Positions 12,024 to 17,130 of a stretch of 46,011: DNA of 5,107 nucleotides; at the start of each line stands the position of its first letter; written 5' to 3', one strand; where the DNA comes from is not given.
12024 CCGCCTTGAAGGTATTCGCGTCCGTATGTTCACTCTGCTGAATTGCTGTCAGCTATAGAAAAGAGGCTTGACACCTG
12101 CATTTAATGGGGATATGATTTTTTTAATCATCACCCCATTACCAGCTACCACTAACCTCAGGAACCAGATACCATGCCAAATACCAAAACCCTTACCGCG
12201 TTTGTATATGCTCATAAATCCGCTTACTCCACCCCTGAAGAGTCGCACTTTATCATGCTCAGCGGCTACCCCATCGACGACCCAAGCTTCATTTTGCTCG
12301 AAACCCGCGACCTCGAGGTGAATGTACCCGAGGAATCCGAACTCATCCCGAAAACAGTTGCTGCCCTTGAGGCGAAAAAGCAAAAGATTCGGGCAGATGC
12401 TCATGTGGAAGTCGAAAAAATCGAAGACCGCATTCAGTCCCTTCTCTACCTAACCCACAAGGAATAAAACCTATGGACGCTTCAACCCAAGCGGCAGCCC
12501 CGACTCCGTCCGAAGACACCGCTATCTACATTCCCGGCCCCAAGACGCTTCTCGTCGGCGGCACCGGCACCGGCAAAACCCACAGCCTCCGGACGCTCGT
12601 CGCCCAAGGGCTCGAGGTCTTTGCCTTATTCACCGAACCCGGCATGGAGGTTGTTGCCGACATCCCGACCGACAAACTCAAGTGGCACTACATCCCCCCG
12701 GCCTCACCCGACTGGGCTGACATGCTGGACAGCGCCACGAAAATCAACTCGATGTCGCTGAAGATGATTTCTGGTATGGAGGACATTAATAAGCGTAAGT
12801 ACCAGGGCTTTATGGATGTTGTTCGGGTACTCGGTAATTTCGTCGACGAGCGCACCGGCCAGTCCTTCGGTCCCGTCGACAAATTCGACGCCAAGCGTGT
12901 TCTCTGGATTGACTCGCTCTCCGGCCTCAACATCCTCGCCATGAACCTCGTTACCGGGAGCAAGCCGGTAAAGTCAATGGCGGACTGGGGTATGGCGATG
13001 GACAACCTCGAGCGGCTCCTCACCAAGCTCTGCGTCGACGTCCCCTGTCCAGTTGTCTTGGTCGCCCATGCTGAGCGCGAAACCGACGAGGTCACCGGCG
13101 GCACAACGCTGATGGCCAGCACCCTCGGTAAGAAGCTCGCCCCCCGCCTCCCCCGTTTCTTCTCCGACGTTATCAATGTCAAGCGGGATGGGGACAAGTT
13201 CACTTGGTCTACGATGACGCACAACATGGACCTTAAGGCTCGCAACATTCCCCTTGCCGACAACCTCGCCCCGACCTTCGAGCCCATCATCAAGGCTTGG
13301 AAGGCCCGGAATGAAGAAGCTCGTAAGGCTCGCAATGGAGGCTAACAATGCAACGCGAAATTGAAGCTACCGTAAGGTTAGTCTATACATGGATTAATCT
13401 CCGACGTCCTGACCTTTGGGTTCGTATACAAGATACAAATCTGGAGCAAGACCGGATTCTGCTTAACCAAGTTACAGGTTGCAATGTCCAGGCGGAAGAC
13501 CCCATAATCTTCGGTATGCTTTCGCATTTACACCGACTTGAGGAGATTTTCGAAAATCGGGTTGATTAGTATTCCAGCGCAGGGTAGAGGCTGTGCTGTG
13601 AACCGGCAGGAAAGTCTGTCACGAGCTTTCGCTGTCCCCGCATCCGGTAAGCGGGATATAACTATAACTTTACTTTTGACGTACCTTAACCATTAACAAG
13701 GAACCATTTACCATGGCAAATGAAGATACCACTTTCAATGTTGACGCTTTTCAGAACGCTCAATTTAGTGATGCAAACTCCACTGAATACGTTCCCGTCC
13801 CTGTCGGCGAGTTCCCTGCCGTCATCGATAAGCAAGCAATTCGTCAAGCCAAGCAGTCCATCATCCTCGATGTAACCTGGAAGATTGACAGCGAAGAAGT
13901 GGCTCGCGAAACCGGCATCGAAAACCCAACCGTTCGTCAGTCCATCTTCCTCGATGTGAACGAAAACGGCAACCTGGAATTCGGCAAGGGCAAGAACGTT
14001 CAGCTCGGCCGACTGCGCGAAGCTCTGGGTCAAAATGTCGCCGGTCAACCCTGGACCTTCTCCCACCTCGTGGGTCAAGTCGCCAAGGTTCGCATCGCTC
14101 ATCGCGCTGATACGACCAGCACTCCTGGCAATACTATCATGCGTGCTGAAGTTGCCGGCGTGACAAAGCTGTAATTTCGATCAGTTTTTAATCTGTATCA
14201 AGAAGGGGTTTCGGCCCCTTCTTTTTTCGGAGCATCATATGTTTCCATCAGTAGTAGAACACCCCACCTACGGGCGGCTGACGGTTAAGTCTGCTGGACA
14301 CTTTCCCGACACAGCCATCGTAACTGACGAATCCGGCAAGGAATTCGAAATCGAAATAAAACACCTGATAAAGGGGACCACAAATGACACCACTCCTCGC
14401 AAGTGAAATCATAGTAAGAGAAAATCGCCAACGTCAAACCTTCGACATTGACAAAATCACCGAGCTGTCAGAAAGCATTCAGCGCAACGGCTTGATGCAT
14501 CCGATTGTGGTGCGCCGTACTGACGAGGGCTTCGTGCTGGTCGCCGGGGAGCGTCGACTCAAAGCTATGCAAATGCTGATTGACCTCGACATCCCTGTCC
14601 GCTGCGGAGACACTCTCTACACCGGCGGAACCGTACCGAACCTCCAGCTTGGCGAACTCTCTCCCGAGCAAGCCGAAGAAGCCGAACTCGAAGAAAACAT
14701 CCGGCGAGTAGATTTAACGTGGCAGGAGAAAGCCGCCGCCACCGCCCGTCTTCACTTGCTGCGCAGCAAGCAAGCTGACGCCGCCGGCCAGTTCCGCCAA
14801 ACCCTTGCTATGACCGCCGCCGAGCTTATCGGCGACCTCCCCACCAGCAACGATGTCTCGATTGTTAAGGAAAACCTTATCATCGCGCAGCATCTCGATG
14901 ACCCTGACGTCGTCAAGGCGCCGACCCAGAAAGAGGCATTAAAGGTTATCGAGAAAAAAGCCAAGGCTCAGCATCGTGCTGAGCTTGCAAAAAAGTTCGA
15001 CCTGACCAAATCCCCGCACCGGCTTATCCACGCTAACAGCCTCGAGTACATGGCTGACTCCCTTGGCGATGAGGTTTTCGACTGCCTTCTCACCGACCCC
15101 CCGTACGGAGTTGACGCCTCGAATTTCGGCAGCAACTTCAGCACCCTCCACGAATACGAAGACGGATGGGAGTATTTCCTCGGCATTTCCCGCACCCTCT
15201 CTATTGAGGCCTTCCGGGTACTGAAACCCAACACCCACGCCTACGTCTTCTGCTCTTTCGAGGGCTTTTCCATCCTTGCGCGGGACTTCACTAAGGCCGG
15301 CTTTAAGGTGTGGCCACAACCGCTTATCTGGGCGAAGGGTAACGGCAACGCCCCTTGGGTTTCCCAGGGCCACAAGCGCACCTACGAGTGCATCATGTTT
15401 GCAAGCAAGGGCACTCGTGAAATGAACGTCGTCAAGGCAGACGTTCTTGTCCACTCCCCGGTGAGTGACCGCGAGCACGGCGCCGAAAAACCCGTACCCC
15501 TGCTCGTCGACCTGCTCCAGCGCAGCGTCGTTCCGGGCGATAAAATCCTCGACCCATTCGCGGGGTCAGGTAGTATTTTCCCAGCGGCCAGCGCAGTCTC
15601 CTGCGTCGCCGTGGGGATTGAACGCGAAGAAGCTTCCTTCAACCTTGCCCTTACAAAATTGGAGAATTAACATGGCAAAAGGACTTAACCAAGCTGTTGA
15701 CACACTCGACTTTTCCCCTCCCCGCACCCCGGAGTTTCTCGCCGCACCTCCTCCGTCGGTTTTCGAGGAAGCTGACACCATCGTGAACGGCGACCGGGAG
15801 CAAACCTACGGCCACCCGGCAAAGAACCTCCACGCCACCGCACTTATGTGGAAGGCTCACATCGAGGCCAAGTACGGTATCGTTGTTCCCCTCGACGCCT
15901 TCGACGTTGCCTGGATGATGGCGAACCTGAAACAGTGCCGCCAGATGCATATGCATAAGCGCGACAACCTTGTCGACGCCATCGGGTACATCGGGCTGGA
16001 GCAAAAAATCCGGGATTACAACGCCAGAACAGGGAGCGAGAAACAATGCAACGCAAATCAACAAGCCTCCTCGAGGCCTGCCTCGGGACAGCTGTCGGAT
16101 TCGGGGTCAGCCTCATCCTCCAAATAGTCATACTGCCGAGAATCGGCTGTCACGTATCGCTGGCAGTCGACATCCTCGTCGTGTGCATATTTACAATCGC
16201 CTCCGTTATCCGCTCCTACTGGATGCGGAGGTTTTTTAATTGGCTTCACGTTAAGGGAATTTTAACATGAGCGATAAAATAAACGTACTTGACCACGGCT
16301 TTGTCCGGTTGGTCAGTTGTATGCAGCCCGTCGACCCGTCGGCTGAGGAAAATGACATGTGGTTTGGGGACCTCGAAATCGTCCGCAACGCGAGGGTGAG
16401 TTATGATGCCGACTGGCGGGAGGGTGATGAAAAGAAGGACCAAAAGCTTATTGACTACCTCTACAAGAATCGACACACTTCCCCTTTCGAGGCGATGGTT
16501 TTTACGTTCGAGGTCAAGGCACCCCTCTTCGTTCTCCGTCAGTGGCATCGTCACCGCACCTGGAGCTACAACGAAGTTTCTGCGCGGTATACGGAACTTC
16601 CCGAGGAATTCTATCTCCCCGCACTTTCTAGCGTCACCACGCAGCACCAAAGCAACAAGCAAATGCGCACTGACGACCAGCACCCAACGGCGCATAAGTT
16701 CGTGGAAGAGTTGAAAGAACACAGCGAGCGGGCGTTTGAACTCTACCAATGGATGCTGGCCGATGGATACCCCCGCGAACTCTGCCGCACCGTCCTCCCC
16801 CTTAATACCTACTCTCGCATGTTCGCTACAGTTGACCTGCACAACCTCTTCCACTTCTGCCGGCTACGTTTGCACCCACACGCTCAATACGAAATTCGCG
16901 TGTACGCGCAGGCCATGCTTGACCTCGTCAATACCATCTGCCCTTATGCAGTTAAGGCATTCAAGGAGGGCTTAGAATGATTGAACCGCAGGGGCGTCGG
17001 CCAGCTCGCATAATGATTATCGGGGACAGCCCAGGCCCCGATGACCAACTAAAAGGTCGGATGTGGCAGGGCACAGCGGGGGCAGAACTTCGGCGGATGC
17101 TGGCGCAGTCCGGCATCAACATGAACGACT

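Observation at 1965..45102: Seven dispersed copies of a conserved 29-bp imperfect palindrome; candidate genome-wide regulatory element of unknown function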

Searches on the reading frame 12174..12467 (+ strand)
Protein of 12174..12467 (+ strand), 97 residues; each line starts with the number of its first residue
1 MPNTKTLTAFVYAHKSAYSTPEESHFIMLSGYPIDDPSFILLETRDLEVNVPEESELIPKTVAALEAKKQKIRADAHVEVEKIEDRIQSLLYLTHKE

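Call 32: search_protein_families(library=phrogs, max_evalue=0.001, proteins=[window:12174-12467:+])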
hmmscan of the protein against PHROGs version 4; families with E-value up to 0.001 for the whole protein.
window:12174-12467:+ (97 aa): 1 family
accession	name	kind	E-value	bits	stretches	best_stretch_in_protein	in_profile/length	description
phrog_2479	-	unknown function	5.2e-14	53.5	1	4-96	5-98/107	-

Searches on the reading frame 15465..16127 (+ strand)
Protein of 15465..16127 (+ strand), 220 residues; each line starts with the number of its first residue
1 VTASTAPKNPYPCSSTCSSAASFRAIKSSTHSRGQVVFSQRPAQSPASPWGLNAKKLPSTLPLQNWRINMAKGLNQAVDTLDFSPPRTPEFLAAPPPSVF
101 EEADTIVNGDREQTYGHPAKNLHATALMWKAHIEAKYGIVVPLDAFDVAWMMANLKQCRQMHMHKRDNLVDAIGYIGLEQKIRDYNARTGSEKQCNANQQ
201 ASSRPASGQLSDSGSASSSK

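Call 32: search_protein_families(library=phrogs, max_evalue=0.001, proteins=[window:15465-16127:+])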
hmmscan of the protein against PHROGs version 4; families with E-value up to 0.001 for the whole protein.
window:15465-16127:+ (220 aa): 6 families
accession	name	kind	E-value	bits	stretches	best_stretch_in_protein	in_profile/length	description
phrog_474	-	other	1.5e-18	68.7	1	85-192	118-220/274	phosphofructokinase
phrog_1167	-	other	1.1e-17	65.8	1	98-190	5-92/169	phosphofructokinase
phrog_6328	-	unknown function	3.2e-08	35.1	1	98-183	161-242/249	-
phrog_18396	-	unknown function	4.8e-08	34.3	1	99-184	160-246/248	-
phrog_1597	-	unknown function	1.2e-06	30.1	1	99-180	101-177/189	-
phrog_6342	-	unknown function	5.4e-05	24.4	1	84-194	46-144/236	-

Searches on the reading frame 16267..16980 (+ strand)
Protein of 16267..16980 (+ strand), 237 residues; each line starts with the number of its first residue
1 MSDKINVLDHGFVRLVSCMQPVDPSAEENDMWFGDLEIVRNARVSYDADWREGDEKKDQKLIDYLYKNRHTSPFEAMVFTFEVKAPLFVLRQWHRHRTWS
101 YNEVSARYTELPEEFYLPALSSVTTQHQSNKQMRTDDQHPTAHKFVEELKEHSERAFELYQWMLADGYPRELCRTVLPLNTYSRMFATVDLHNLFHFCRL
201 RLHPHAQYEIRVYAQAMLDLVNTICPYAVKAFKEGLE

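Call 32: search_protein_families(library=phrogs, max_evalue=0.001, proteins=[window:16267-16980:+])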
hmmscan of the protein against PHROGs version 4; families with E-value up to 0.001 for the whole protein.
window:16267-16980:+ (237 aa): 4 families
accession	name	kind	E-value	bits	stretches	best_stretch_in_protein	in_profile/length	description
phrog_85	-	DNA, RNA and nucleotide metabolism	1.1e-62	213.7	1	13-234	373-585/866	thymidylate synthase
phrog_10644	-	DNA, RNA and nucleotide metabolism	7.9e-19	69.3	1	83-223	5-145/160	thymidylate synthase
phrog_28804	-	DNA, RNA and nucleotide metabolism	4.8e-08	34.3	1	171-237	24-90/91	thymidylate synthase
phrog_22708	-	DNA, RNA and nucleotide metabolism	6.5e-05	23.4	1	41-111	55-126/242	thymidylate synthase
